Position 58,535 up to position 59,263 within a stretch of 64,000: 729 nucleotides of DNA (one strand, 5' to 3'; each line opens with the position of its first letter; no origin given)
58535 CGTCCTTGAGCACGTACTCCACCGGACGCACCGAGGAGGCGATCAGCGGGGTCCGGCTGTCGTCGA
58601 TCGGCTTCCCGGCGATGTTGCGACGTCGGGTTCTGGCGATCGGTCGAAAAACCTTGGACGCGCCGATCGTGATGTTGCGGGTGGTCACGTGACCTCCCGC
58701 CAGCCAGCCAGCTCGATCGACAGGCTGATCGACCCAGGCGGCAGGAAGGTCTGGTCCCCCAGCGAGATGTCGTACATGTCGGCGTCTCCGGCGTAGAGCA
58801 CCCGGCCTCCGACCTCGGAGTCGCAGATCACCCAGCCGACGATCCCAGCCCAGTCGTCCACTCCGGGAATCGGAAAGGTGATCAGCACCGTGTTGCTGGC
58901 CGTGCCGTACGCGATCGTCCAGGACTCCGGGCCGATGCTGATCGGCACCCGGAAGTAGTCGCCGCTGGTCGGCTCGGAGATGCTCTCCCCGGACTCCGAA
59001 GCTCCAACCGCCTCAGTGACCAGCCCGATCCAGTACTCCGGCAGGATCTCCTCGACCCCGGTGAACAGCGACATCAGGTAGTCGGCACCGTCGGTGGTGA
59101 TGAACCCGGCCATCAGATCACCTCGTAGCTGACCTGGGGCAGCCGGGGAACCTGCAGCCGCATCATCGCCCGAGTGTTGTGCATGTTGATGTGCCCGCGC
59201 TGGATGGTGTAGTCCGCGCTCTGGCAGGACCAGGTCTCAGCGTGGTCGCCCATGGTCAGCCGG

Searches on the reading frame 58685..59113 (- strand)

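Call 11: search_protein_families(library=phrogs, proteins=[window:58685-59113:-], max_evalue=0.001)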
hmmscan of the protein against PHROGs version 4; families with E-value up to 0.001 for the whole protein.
window:58685-59113:- (142 aa): 1 family
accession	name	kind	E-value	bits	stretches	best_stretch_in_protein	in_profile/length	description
phrog_240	-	head and packaging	6.4e-05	23.9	1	26-112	81-166/200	head protein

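Call 67: search_protein_families(library=pfam, proteins=[window:58685-59113:-], max_evalue=0.01)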
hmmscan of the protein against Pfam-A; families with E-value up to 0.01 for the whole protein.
window:58685-59113:- (142 aa): 1 family
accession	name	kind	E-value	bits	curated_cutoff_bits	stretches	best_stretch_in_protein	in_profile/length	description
PF23140.1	Gp80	-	4.3e-11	43.7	27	1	15-131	13-127/128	Podophage GP4 fiber I protein gp80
